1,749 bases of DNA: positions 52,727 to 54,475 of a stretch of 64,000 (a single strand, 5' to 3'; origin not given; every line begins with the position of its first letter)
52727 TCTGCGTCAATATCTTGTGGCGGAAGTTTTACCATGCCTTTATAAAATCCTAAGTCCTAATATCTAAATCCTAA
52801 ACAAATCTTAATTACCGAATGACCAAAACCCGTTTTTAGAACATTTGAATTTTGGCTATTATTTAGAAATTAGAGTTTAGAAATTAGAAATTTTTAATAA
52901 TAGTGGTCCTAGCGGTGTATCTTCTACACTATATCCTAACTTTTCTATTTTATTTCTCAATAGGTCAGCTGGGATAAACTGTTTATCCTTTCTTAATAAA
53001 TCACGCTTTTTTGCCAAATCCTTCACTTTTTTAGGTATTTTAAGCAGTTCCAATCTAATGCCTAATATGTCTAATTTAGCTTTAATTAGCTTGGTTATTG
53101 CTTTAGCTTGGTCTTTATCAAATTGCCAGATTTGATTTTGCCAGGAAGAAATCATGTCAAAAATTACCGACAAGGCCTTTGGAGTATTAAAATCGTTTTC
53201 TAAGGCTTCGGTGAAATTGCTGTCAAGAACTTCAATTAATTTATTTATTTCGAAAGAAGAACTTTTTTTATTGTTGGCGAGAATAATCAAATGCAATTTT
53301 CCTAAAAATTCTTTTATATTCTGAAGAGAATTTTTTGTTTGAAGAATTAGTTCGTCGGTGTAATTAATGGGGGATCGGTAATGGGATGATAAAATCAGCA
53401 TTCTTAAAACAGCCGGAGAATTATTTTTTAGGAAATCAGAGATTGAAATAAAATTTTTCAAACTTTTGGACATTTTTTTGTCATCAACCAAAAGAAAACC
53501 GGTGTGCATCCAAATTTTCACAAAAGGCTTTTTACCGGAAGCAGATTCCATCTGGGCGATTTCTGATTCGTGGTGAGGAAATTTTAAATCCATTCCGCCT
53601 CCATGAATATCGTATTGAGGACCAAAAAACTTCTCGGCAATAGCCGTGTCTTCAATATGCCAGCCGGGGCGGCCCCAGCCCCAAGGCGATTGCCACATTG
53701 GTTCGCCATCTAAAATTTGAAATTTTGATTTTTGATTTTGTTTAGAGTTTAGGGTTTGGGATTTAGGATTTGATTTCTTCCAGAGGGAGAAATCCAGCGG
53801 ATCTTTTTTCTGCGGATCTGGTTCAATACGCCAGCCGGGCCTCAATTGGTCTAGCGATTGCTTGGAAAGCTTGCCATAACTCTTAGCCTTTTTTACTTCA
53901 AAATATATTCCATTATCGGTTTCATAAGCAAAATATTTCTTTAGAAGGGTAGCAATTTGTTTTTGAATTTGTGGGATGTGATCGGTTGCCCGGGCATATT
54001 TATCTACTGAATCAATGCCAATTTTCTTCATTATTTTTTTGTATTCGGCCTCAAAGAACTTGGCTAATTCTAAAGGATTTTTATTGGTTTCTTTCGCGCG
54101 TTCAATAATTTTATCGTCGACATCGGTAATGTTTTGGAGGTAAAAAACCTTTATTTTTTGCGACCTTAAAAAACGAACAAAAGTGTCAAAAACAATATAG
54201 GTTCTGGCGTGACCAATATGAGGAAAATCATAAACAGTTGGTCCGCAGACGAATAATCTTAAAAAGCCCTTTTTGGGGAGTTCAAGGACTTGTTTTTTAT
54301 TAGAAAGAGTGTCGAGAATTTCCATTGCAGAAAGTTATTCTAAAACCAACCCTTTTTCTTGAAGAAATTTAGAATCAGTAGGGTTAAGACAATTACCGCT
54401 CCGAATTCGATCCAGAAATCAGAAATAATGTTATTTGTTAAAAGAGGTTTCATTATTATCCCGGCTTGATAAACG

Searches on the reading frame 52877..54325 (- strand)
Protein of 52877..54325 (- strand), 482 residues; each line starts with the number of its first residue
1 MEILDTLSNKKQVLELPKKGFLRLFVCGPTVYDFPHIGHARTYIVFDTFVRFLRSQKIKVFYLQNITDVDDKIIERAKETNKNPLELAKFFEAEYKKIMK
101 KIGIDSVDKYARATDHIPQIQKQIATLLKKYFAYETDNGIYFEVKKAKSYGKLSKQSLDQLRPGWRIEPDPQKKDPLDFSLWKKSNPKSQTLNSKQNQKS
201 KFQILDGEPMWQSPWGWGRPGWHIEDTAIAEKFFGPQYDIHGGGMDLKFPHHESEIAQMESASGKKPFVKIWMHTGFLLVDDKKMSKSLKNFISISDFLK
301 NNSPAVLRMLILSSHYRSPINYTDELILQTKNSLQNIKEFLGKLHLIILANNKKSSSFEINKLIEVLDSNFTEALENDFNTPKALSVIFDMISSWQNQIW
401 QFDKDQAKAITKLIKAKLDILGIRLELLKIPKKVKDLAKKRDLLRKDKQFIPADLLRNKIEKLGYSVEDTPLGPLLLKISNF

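Call 56: search_protein_families(library=pfam, proteins=[window:52877-54325:-], max_evalue=0.00001)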
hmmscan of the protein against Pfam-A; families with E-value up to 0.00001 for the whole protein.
window:52877-54325:- (482 aa): 4 families
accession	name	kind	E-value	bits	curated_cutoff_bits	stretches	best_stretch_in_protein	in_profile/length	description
PF01406.26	tRNA-synt_1e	-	3.2e-106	355.6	27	1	21-331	9-300/301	tRNA synthetases class I (C) catalytic domain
PF09334.17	tRNA-synt_1g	-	2.3e-17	63.3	20.1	1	33-146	12-126/391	tRNA synthetases class I (M)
PF09190.17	DALR_2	-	1.5e-10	41.9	22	1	370-425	1-56/57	DALR domain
PF00133.28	tRNA-synt_1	-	5.1e-09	35.8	22.7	1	238-321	329-412/414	tRNA synthetases class I (I, L, M and V)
